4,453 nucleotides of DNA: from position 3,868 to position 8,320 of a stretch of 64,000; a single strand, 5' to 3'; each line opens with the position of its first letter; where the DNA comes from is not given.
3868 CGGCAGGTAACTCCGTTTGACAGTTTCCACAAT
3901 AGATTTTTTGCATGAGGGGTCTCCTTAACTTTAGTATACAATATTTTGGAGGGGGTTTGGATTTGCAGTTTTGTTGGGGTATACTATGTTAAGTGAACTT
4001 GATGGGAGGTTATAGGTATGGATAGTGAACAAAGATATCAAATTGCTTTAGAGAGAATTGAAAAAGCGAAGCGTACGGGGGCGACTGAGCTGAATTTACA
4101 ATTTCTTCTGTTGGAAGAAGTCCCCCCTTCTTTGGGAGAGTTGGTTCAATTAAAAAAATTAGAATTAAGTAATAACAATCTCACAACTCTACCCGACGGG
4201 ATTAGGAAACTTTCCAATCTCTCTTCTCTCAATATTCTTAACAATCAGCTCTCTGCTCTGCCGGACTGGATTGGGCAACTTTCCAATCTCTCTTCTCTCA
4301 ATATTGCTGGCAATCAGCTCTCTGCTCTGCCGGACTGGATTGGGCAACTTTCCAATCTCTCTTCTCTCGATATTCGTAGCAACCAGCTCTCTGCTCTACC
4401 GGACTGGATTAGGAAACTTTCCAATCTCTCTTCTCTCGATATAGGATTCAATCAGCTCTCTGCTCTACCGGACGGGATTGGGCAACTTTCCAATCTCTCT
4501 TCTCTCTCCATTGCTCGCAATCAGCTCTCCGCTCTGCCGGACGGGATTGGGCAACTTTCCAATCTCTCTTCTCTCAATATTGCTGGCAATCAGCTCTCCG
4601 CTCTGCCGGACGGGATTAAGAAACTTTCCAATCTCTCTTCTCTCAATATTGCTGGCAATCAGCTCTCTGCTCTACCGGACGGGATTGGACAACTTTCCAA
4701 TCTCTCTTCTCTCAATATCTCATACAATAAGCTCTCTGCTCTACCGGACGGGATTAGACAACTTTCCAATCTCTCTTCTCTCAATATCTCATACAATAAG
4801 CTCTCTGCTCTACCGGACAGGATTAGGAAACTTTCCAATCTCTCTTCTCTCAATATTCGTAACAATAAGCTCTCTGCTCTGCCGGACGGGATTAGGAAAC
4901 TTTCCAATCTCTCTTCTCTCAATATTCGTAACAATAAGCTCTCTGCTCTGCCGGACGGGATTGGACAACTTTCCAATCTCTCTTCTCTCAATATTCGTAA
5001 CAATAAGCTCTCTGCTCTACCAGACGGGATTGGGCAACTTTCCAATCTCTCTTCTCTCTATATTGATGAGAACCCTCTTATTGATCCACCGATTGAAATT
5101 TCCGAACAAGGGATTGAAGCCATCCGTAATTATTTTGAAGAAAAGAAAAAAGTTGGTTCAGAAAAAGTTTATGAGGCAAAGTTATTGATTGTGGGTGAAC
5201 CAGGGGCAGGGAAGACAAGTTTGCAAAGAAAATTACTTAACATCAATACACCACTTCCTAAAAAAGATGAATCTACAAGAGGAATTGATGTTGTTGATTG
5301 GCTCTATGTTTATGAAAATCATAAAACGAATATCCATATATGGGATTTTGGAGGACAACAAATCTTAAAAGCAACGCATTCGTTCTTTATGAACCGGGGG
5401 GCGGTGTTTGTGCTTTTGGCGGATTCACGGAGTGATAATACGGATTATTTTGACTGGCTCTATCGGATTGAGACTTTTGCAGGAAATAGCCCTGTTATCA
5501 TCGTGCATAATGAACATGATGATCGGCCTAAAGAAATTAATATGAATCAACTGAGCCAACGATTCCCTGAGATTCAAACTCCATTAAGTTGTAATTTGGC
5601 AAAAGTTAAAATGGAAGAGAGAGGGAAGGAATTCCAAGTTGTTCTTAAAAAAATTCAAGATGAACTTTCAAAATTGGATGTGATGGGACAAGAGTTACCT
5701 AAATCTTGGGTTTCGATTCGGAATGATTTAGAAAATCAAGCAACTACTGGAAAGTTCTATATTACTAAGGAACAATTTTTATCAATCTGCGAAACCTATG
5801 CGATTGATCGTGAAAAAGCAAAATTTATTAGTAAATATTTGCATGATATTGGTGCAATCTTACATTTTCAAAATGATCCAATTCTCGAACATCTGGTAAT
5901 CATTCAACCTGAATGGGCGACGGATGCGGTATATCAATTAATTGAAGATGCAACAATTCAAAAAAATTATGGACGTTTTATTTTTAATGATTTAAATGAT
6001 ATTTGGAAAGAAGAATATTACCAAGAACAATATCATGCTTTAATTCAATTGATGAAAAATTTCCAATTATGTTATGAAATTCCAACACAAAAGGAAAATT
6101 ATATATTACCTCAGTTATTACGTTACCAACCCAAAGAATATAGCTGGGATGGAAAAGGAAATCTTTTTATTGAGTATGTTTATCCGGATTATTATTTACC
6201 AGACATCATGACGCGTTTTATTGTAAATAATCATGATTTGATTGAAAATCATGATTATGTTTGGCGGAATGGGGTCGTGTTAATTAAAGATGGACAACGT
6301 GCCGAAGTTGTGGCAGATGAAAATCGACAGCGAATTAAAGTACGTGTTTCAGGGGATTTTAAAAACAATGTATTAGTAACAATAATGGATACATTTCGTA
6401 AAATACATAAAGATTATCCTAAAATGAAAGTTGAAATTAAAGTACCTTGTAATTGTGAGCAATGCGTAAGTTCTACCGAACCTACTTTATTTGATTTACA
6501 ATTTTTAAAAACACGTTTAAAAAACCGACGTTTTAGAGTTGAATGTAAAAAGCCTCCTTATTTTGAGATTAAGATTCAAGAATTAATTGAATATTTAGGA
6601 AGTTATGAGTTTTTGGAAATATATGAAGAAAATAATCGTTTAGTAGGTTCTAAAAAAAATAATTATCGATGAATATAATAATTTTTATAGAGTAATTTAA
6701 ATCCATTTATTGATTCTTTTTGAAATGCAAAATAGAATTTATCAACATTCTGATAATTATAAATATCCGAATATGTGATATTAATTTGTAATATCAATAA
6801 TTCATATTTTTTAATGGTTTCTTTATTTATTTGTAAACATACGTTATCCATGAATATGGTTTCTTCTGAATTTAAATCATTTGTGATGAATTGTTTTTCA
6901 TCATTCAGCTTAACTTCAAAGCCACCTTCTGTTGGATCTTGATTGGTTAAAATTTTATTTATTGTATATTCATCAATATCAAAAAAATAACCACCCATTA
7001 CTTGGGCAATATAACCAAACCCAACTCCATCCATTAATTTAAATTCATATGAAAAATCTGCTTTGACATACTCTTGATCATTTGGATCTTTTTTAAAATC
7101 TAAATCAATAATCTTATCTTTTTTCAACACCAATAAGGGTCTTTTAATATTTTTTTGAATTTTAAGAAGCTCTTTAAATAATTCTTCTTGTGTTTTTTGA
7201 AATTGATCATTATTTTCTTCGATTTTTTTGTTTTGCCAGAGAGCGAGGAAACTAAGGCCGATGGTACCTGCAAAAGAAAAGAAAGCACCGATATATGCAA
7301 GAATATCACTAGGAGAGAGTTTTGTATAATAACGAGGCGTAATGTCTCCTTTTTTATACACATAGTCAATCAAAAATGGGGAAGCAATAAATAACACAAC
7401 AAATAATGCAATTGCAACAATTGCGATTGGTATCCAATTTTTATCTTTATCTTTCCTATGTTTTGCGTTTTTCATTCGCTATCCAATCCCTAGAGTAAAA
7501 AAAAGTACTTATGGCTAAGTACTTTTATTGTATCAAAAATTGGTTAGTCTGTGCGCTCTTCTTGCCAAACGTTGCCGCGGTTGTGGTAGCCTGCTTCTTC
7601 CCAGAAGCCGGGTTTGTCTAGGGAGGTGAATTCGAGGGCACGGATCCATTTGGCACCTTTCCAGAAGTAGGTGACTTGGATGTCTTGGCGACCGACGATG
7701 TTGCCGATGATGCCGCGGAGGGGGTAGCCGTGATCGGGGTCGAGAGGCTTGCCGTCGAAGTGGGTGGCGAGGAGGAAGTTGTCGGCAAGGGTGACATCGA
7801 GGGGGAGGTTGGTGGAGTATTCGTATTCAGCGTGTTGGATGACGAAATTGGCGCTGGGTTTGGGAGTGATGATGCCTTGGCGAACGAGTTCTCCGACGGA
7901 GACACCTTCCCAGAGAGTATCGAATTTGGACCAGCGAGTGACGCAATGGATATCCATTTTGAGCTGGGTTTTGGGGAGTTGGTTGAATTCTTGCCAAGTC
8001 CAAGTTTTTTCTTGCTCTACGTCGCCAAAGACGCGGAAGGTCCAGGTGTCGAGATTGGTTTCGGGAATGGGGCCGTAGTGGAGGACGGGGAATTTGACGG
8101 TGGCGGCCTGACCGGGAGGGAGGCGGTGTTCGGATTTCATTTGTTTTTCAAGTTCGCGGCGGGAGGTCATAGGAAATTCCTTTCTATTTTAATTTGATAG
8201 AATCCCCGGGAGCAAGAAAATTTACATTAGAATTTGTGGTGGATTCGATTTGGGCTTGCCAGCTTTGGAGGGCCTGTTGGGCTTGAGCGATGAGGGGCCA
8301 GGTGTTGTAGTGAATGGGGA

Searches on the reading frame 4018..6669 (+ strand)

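Call 86: search_protein_families(library=pfam, proteins=[window:4018-6669:+], max_evalue=0.001)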
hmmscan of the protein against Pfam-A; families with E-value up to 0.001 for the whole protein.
window:4018-6669:+ (884 aa): 13 families
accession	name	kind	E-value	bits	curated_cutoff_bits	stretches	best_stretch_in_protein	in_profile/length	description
PF13855.12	LRR_8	-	2.5e-57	190.9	27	10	204-262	1-61/61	Leucine rich repeat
PF23598.1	LRR_14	-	2.9e-50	171.4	40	6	38-120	42-122/353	Leucine-rich repeat region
PF16095.11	COR-A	-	5.3e-42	143.5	35.3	1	561-701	1-143/143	C-terminal of Roc, COR-A domain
PF12799.13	LRR_4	-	8.9e-33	112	27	8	113-151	2-40/44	Leucine Rich repeats (2 copies)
PF25497.1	COR-B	-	6.1e-31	107.6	27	1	718-858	6-144/145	C-terminal of Roc, COR-B domain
PF00560.39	LRR_1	-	1.5e-21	72.3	20.6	0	44-65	1-23/23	Leucine Rich Repeat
PF08477.19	Roc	-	1.8e-21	77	27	1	388-501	1-119/119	Ras of Complex, Roc, domain of DAPkinase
PF23211.1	LRR_LRWD1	-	2.9e-12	47.1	28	1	25-104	21-101/190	Leucine-rich repeat and WD repeat-containing protein 1, LRR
PF00071.28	Ras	-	8.3e-09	35.7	21.6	1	388-511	1-126/162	Ras family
PF23286.1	LRR_13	-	2.1e-07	31.3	30.1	0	149-280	41-160/210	Disease resistance protein RPS4B-like, leucine-rich repeats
PF00025.27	Arf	-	7.8e-05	22.7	22.3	1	385-511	13-135/174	ADP-ribosylation factor family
PF24048.1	LRR_NXF1-5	-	0.00041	20.4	30.5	0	295-374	53-135/142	NXF1/2/3/5 leucine-rich repeat domain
PF01926.29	MMR_HSR1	-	0.00099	19.6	21.9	0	389-498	2-112/113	50S ribosome-binding GTPase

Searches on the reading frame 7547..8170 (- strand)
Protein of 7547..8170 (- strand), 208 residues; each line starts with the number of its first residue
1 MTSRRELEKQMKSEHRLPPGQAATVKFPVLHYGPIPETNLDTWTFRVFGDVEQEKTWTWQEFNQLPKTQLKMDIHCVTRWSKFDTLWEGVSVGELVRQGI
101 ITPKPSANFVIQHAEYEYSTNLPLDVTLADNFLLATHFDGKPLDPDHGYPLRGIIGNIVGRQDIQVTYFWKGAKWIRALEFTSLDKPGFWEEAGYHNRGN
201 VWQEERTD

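Call 86: search_protein_families(library=pfam, proteins=[window:7547-8170:-], max_evalue=0.001)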
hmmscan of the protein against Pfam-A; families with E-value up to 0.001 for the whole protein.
window:7547-8170:- (208 aa): 1 family
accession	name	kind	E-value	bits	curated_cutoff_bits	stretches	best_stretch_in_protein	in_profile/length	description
PF00174.25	Oxidored_molyb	-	2.5e-31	109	24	1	33-190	2-169/169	Oxidoreductase molybdopterin binding domain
